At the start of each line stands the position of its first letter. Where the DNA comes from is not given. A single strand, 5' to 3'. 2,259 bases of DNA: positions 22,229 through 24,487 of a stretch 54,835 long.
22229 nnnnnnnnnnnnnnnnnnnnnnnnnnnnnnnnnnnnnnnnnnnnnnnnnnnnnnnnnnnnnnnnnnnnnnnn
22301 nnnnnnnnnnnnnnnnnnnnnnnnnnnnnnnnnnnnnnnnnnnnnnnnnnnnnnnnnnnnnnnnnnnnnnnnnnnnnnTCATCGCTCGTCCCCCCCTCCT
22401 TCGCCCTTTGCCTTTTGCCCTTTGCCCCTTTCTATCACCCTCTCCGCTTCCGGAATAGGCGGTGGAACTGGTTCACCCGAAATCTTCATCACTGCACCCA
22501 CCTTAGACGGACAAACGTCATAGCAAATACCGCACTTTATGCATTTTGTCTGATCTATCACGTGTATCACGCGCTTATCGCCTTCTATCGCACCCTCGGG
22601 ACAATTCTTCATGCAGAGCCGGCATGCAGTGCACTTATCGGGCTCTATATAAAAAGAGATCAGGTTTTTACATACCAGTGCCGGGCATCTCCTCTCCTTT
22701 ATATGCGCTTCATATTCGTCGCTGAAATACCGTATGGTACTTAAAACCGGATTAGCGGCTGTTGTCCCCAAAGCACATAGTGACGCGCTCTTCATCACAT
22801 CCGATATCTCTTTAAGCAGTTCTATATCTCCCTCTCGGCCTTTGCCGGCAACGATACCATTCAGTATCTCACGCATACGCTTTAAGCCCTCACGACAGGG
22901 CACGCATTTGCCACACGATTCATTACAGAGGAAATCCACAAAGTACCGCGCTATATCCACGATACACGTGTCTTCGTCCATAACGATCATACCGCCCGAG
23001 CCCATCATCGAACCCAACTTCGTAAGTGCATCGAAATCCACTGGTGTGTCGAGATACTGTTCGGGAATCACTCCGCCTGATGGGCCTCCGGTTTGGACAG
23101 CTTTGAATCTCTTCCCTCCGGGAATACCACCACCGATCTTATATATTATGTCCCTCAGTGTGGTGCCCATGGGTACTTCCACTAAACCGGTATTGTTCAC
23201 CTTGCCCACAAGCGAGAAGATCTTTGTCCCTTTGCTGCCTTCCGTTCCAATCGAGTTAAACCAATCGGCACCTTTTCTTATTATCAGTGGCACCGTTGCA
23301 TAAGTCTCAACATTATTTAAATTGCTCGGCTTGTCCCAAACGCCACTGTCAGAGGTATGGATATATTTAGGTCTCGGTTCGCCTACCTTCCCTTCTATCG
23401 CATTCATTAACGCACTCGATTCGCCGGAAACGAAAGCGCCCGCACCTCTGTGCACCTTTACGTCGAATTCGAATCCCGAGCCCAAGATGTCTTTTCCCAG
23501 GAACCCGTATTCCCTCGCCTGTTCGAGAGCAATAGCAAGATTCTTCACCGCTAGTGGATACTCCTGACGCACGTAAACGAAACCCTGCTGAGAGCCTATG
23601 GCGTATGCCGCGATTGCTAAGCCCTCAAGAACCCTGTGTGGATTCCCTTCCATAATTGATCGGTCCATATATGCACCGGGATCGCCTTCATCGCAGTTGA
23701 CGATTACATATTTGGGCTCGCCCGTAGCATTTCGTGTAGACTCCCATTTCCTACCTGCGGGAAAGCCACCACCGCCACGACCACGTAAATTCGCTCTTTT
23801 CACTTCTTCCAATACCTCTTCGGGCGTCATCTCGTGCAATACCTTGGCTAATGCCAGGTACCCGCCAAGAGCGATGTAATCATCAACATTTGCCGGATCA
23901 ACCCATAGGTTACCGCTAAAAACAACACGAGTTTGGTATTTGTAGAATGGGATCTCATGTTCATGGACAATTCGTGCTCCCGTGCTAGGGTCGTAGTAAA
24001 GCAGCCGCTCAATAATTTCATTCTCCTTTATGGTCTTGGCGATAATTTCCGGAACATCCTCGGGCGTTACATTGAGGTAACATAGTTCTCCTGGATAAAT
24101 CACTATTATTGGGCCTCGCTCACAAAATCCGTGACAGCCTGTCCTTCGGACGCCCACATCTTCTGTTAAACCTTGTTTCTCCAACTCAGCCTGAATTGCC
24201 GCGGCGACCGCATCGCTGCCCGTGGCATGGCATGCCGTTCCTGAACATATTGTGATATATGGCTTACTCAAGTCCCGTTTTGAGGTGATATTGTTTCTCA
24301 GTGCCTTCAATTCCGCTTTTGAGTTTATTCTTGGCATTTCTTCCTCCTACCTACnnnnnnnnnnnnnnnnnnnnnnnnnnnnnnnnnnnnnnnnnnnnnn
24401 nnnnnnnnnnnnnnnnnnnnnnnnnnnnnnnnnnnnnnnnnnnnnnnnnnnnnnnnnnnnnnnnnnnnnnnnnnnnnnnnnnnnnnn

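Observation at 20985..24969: HydBC/NuoEF-type flavin module in an operon with a ferredoxin::FrhB fusion: candidate NAD(P)H/ferredoxin-linked F420 oxidoreductase, possibly electron-bifurcating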

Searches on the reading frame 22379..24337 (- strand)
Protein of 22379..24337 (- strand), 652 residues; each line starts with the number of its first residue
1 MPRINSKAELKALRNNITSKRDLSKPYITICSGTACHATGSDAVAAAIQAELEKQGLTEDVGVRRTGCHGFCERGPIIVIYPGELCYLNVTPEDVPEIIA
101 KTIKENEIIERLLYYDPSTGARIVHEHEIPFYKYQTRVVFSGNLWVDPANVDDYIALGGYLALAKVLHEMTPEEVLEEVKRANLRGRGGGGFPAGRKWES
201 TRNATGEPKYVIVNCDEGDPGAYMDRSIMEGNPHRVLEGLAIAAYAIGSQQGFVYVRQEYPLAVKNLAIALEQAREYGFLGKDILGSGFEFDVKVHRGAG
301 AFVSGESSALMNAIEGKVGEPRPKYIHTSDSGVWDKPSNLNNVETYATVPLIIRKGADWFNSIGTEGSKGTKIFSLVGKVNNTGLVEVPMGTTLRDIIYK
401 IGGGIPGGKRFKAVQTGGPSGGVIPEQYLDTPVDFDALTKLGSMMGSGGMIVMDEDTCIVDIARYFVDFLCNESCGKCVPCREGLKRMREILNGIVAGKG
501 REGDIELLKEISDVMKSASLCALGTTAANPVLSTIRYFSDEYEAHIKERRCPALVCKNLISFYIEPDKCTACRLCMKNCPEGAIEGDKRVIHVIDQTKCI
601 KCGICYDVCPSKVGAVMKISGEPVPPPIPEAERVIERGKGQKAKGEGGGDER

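Call 3: search_protein_families(library=pfam, proteins=[window:22379-24337:-], max_evalue=0.01)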
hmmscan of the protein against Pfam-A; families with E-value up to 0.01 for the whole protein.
window:22379-24337:- (652 aa): 15 families
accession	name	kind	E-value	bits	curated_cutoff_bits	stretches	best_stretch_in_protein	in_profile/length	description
PF01512.22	Complex1_51K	-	1.7e-43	148.6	31.2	1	179-350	1-149/150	Nuo51 FMN-binding domain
PF10589.14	NADH_4Fe-4S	-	1.9e-33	114.6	23.5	1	461-545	1-85/85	NADH-ubiquinone oxidoreductase-F iron-sulfur binding region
PF00037.32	Fer4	-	5e-11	42.4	21.1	2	563-585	2-24/24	4Fe-4S binding domain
PF01257.25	2Fe-2S_thioredx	-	2.8e-10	40.6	24.8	1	23-101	63-143/145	Thioredoxin-like [2Fe-2S] ferredoxin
PF12837.12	Fer4_6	-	4.7e-10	39.4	25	2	563-584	3-24/24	4Fe-4S binding domain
PF13237.11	Fer4_10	-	7.5e-10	39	25.5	2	563-610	3-53/53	4Fe-4S dicluster domain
PF10531.15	SLBB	-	2e-09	37.5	27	1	374-423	2-54/55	SLBB domain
PF13187.11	Fer4_9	-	3.1e-08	33.9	27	1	568-612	1-50/52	4Fe-4S dicluster domain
PF12797.12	Fer4_2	-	3.5e-08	33.3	24.5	2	562-581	3-22/22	4Fe-4S binding domain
PF12838.12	Fer4_7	-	3.8e-08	34.1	27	1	568-613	1-52/52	4Fe-4S dicluster domain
PF14697.11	Fer4_21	-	5.3e-08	33.3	35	1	564-611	3-53/59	4Fe-4S dicluster domain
PF22461.2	SLBB_2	-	5.9e-05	23.5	27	1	373-418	2-48/79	SLBB domain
PF13183.11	Fer4_8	-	0.001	20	27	0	597-618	3-19/68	4Fe-4S dicluster domain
PF12800.12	Fer4_4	-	0.0031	18.2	24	0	597-610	2-15/17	4Fe-4S binding domain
PF13484.11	Fer4_16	-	0.0046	18.1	30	1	568-588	1-21/66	4Fe-4S double cluster binding domain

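Call 4: search_protein_families(library=ncbifam, proteins=[window:22379-24337:-], max_evalue=0.01)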
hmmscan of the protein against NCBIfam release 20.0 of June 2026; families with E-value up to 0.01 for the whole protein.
window:22379-24337:- (652 aa): 71 families (the best 25 are shown)
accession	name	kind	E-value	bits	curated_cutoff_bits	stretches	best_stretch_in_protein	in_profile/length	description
TIGR01959.1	nuoF_fam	equivalog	1.6e-142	474.7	558.65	1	149-546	12-410/410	NADH-quinone oxidoreductase subunit NuoF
NF010120.0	PRK13596.1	equivalog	7.5e-110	367.4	389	1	164-550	32-421/433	NADH-quinone oxidoreductase subunit NuoF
NF008436.0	PRK11278.1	equivalog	1.1e-109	367.3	749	1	148-550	24-430/448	NADH-quinone oxidoreductase subunit NuoF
NF041612.1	fdxn_Clost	equivalog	2.2e-17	63.5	150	1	35-113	23-101/102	2Fe-2S ferredoxin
TIGR01945.1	rnfC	subfamily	1.1e-12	47.2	245.95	1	167-273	116-220/435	RnfABCDGE type electron transport complex subunit C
NF041613.1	fdxn_Azotob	equivalog_domain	4.4e-11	43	195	1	35-109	23-97/107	2Fe-2S ferredoxin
NF003454.1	PRK05035.1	equivalog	1.3e-10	40.4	345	1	168-274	119-222/556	electron transport complex subunit RsxC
NF058577.1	FdxA_fam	equivalog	3.6e-09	36.7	65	1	566-611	6-50/52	4Fe-4S ferredoxin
TIGR02179.1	PorD_KorD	subfamily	6.7e-09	35.7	60.05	1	565-612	23-70/78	2-oxoacid:acceptor oxidoreductase, delta subunit, pyruvate/2-ketoisovalerate family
TIGR01944.1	rnfB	subfamily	1.2e-08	34.7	68.7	1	562-617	108-163/190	RnfABCDGE type electron transport complex subunit B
NF041836.1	rnfB_Methano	equivalog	2.5e-08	33.7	445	1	568-612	217-260/265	Rnf electron transport complex subunit RnfB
NF040684.1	PorD_Arch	equivalog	3e-08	33.6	120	1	565-613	30-78/85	pyruvate synthase subunit PorD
NF043069.1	T4HPD_activ_SAM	equivalog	4.3e-08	32.9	425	1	564-613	48-96/299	trans-4-hydroxy-L-proline dehydratase activase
NF005722.0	PRK07539.1-2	equivalog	4.7e-08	33.3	141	1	25-101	77-155/157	NADH-quinone oxidoreductase subunit NuoE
NF040864.1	HgcB_ferredoxin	equivalog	4.9e-08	32.7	99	1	557-613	4-60/93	mercury methylation ferredoxin HgcB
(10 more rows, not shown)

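Call 16: search_solved_structures(query=window:22379-24337:-, max_evalue=1e-20)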
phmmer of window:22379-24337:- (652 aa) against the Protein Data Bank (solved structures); distinct sequences matched with E-value up to 1e-20: 63 (the best 60 are shown).
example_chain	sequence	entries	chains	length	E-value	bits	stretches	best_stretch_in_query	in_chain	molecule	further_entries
7t2r_B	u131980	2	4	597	1.2e-230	771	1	25-616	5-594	NiFe hydrogenase subunit B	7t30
9mqx_B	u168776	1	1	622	5.9e-229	765.3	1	20-612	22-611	NADH:ubiquinone oxidoreductase, NADH-binding (51 kD) subunit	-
8a6t_B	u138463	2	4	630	1.1e-224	751.2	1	3-614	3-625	Electron bifurcating hydrogenase subunit HydB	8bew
7q4v_B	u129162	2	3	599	8.9e-223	744.9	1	26-611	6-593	Iron hydrogenase HydB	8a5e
9bov_B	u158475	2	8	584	6.4e-205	685.9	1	32-610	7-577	NADH dehydrogenase (Quinone)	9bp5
9n5u_B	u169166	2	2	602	3.3e-196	657.1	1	37-610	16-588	NfnB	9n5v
7q4w_B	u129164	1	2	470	6.8e-196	656.1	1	150-611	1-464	Iron hydrogenase HydB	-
8oh5_B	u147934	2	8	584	4.2e-194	650.2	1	36-610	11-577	NAD-reducing hydrogenase subunit HoxF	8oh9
7p5h_B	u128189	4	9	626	4.6e-192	643.4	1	20-613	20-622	Fe-hydrogenase, subunit beta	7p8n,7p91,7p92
2fug_1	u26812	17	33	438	2.4e-110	373.4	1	151-550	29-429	NADH-quinone oxidoreductase chain 1 | NADH-QUINONE OXIDOREDUCTASE SUBUNIT 1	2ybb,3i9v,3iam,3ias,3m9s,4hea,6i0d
6vw7_B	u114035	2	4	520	4.6e-109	369.2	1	35-542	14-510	NAD-dependent formate dehydrogenase beta subunit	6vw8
8x9v_F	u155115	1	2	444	3e-102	346.6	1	138-550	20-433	NADH-quinone oxidoreductase subunit F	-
7p64_F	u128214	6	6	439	5.3e-101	342.5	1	148-548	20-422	NADH-quinone oxidoreductase subunit F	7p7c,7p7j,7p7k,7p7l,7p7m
7p61_F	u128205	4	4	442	5.4e-101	342.5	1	148-548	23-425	NADH-quinone oxidoreductase subunit F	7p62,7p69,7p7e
7awt_F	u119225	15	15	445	5.4e-101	342.5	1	148-548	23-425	NADH-quinone oxidoreductase subunit F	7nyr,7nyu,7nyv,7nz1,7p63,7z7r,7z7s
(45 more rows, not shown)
